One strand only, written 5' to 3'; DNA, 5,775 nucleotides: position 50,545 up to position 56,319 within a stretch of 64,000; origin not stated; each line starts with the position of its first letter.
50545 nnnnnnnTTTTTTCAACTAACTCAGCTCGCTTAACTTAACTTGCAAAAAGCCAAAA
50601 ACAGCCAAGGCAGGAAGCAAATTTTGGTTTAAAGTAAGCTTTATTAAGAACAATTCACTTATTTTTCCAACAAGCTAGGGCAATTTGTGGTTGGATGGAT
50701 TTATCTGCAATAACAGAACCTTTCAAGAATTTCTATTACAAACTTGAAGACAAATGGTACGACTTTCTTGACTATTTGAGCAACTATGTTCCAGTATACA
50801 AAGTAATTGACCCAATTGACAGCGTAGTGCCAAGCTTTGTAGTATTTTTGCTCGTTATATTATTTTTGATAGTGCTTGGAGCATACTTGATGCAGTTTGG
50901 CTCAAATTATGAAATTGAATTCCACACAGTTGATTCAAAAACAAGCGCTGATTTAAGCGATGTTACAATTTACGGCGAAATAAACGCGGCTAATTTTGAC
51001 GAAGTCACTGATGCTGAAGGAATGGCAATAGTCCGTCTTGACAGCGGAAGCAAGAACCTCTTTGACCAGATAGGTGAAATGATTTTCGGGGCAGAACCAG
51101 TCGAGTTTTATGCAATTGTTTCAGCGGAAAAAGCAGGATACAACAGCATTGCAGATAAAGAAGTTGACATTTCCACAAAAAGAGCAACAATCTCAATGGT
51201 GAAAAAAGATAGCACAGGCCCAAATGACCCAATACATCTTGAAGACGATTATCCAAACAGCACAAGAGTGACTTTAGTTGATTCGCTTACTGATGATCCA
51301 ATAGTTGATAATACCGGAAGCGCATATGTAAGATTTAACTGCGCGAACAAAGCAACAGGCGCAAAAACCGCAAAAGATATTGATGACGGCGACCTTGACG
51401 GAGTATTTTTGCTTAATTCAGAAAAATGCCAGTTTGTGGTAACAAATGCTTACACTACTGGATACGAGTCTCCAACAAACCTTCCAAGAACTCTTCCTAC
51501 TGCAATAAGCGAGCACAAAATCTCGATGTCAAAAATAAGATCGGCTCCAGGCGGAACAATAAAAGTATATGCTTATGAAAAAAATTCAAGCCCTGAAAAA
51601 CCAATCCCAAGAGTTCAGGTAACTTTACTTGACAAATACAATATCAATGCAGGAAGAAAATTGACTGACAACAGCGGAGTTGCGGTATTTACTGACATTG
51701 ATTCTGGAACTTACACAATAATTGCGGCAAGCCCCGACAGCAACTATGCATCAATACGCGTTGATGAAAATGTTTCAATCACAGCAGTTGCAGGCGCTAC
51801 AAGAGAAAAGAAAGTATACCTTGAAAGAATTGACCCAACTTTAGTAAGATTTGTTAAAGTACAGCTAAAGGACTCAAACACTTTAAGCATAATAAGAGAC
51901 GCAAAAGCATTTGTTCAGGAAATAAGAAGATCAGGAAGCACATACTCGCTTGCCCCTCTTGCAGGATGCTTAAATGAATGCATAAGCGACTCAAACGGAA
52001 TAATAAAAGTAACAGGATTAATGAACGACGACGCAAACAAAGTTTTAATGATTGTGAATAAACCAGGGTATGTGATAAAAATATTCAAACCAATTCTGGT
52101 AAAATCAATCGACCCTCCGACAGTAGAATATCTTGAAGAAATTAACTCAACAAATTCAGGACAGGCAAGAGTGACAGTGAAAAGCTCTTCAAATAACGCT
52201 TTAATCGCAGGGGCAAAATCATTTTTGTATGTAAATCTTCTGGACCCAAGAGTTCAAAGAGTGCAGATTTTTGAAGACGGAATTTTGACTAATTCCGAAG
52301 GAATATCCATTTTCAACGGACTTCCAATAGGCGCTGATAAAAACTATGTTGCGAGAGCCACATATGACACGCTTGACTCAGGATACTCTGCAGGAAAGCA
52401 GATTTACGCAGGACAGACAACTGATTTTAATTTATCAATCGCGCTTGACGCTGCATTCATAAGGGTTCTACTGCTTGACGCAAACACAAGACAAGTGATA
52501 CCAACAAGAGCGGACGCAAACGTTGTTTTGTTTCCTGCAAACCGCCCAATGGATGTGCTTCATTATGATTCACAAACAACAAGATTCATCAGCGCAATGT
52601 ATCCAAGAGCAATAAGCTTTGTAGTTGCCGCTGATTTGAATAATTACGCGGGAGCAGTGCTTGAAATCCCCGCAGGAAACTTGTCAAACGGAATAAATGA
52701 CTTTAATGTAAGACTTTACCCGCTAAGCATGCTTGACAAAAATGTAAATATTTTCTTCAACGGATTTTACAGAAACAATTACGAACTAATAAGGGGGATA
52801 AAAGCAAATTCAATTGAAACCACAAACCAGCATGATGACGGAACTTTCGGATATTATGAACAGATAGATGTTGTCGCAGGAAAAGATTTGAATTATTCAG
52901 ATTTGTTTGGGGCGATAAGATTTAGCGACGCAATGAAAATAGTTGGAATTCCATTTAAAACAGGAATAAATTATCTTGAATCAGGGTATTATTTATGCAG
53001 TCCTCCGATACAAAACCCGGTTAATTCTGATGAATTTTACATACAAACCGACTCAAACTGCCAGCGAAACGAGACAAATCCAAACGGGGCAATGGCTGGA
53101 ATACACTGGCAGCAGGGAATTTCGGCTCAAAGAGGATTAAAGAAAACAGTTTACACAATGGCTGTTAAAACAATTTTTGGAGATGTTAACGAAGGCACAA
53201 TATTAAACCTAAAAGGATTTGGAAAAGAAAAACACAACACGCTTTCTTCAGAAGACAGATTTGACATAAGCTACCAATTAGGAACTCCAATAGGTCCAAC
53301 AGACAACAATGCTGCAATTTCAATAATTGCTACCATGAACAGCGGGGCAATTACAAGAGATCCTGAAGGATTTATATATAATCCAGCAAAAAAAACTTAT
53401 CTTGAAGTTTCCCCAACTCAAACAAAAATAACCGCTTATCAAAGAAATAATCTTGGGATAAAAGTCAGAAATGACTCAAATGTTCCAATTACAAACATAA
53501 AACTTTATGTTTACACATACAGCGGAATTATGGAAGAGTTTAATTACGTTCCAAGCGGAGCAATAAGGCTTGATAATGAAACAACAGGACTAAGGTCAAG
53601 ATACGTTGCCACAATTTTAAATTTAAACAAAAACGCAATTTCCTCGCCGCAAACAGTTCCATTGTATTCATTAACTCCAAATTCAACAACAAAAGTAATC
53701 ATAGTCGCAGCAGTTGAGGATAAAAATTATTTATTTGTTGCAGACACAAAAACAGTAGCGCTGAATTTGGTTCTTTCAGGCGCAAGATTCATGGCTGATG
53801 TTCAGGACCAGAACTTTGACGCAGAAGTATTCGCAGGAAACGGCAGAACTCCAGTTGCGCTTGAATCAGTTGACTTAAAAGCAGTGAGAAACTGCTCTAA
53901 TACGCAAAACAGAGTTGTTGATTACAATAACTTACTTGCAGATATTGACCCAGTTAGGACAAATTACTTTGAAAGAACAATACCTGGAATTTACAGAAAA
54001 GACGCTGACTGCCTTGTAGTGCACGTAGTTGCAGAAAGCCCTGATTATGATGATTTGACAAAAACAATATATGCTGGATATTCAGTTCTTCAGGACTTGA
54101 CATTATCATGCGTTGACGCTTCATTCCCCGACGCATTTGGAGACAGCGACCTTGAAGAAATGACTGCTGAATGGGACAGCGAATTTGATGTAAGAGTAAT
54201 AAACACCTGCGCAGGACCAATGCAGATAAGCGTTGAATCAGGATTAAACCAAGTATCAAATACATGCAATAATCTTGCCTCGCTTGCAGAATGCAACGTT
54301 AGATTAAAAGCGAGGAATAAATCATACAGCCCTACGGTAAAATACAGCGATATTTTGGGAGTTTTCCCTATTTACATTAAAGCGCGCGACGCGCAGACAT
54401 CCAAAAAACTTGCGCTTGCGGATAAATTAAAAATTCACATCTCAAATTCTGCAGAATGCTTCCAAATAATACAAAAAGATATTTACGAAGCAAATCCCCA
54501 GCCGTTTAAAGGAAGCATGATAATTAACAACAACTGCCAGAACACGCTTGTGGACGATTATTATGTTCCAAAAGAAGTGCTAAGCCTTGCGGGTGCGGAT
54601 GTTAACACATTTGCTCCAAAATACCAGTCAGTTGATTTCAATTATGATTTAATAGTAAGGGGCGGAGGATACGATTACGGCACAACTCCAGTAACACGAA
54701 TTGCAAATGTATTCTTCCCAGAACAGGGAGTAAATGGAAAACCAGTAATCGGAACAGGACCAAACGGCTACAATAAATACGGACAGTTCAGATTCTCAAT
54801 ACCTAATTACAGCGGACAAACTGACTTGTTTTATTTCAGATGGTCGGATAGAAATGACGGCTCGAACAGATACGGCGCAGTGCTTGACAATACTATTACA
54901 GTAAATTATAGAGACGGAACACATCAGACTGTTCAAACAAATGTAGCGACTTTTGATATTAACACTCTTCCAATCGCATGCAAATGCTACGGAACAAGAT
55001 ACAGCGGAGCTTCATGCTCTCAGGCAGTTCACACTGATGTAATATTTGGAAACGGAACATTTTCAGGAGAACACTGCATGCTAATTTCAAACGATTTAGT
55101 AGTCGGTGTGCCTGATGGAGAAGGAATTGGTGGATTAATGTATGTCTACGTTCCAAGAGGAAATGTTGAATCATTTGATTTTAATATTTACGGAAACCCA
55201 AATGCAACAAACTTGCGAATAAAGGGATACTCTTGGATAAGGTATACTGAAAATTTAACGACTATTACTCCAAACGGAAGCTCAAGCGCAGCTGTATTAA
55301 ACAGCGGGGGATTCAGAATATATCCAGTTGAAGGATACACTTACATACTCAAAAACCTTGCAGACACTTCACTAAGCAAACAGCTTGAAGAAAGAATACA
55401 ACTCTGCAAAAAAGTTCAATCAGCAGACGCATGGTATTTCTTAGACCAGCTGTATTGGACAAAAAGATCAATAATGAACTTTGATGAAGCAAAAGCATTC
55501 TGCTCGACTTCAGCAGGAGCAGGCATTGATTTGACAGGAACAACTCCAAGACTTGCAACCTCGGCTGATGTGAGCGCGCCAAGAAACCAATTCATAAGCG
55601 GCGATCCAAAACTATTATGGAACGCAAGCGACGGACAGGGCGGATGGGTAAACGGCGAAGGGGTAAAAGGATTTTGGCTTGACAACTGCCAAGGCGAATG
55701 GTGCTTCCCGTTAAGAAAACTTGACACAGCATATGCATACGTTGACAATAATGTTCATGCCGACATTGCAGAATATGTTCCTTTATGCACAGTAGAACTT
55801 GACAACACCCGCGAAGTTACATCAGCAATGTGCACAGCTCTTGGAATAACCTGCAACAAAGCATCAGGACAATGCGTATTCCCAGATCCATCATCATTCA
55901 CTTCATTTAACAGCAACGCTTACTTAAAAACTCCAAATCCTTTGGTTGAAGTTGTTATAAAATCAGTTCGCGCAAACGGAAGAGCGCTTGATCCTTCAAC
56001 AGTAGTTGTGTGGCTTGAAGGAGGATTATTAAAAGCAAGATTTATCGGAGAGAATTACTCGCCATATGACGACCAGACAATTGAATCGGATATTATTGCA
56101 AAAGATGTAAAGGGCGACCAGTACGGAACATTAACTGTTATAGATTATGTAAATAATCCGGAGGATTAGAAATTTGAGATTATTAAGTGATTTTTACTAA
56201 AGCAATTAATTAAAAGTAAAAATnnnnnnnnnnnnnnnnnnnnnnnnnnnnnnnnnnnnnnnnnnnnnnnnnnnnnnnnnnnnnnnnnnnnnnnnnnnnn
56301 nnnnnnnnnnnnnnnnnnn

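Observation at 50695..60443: Second surface-protein cluster: 1824 aa anchored giant plus a translationally coupled anchor/secreted Cys-rich pair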

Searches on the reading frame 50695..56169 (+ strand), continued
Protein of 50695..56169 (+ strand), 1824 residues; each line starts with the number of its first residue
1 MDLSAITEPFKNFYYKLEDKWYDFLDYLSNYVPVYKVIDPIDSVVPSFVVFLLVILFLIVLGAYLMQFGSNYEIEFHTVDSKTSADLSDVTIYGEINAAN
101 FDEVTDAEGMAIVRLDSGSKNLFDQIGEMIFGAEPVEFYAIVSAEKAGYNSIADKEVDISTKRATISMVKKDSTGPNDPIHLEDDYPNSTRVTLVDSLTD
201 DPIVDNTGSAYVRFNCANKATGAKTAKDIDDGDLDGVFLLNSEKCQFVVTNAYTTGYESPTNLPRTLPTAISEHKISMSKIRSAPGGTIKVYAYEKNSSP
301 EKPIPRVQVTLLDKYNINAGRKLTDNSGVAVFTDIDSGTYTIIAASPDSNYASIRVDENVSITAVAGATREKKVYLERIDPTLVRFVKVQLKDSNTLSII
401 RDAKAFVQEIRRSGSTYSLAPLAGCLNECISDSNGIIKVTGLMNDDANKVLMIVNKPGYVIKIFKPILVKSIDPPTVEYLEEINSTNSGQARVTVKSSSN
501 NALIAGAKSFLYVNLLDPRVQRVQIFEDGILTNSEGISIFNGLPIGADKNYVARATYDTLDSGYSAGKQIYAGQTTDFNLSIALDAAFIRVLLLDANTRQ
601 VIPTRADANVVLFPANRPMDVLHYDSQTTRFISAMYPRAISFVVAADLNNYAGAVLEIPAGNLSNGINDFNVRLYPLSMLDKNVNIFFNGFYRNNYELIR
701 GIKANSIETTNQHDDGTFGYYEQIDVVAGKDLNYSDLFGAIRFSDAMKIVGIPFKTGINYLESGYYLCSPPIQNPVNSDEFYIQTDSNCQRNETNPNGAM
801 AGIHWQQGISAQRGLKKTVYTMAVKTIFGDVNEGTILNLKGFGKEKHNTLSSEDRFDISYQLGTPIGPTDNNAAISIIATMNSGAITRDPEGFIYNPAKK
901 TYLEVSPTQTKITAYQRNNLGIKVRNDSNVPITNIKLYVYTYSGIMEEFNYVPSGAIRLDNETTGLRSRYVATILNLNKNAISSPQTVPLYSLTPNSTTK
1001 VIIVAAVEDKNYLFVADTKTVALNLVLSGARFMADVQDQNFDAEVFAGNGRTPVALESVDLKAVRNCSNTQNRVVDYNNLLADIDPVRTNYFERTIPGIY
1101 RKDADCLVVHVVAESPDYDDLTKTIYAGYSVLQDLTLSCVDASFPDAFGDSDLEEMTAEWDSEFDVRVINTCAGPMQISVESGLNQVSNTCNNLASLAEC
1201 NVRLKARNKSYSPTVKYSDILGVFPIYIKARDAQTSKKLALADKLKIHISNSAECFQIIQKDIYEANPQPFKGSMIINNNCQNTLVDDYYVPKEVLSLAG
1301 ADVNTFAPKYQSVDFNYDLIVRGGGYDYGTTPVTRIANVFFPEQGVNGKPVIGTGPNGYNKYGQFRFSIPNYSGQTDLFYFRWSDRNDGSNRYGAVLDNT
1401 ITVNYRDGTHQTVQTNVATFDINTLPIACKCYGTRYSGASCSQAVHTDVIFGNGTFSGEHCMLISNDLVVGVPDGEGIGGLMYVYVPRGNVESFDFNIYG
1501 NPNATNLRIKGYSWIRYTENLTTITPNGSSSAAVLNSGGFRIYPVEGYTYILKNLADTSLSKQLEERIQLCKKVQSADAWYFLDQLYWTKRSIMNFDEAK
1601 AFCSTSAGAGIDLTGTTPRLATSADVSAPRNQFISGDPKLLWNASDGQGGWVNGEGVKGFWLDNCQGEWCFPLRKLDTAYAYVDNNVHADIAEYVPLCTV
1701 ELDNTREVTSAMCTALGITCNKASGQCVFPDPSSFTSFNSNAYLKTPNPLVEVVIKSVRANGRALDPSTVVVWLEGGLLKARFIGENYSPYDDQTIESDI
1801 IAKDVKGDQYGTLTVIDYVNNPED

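Call 36: search_solved_structures(query=A3, max_evalue=10)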
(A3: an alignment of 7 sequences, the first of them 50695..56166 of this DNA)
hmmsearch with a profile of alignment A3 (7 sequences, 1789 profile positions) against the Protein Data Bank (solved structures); distinct sequences matched with E-value up to 10: 4.
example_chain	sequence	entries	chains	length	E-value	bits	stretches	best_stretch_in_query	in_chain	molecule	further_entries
6puv_A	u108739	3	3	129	0.32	11.4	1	1564-1629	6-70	C-type lectin domain family 10 member A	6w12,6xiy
6py1_A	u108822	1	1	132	0.37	11.2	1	1564-1629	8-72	C-type lectin domain family 10 member A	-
8sqx_A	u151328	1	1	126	0.37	11.1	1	314-338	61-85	Putative surface anchored protein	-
6jjj_A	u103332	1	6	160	4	7.7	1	1544-1629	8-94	C-type lectin domain family 4 member F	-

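Call 78: find_encoding_contigs(protein=P0010, flank=10000, max_places=2)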
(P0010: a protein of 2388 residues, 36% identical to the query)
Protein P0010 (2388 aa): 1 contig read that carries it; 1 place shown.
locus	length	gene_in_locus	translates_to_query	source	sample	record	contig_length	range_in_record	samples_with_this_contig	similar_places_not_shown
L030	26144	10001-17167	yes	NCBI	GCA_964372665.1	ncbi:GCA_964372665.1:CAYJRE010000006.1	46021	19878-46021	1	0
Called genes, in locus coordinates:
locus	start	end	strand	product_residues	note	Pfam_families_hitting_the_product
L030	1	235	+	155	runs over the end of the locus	-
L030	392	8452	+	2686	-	PF17789:MG4 (faint), PF17802:SpaA (faint), PF11974:bMG3 (faint), PF13620:CarboxypepD_reg (weak), PF02369:Big_1 (weak), PF13620:CarboxypepD_reg (weak)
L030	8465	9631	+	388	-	-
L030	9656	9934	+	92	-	-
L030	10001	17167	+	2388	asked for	PF02369:Big_1 (faint), PF17210:SdrD_B (faint), PF17802:SpaA (faint), PF24025:Ig_DR_A0283-like (faint), PF13620:CarboxypepD_reg (weak)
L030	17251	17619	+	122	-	-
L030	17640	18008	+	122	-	-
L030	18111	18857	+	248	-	PF01978:TrmB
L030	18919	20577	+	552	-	PF00749:tRNA-synt_1c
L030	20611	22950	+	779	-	PF05362:Lon_C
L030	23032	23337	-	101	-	PF00428:Ribosomal_60s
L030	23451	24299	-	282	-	PF00466:Ribosomal_L10, PF17777:RL10P_insert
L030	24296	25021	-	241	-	PF00687:Ribosomal_L1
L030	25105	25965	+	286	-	PF01256:Carb_kinase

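Call 79: find_encoding_contigs(protein=P0009, flank=10000, max_places=2)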
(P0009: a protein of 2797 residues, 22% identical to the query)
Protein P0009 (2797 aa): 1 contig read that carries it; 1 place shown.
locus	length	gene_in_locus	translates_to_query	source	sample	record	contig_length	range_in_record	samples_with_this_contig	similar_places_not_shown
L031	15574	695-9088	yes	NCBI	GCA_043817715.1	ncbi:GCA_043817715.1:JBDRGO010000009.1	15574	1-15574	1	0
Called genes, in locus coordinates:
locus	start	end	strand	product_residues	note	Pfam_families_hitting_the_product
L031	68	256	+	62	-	-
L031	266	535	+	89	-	PF05016:ParE_toxin (weak)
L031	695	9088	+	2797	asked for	PF02369:Big_1 (faint), PF13620:CarboxypepD_reg, PF13715:CarbopepD_reg_2 (faint), PF17789:MG4 (faint), PF24025:Ig_DR_A0283-like (faint)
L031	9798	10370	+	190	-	PF01936:NYN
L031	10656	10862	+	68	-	-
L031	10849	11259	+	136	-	PF01850:PIN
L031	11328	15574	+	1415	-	PF13620:CarboxypepD_reg (faint), PF17802:SpaA (faint)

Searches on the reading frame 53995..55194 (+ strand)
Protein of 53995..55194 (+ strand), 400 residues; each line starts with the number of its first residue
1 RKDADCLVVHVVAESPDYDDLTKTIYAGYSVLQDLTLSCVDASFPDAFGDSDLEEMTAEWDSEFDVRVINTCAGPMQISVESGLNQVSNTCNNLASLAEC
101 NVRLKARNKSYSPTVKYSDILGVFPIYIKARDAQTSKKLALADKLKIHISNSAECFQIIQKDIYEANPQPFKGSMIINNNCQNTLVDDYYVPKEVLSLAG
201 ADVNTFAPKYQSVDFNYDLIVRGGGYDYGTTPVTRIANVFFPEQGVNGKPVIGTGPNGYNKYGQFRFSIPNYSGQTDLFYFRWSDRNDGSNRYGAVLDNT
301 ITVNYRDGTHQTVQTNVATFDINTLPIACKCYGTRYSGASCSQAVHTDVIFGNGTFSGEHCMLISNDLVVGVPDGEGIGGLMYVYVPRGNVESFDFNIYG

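Call 38: search_protein_families(library=pfam, proteins=[window:53995-55194:+], max_evalue=10)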
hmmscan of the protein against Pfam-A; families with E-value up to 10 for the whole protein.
window:53995-55194:+ (400 aa): 1 family
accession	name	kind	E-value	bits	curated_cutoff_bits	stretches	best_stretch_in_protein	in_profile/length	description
PF08428.16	Rib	-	0.036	15.1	27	1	295-317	51-72/76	Rib domain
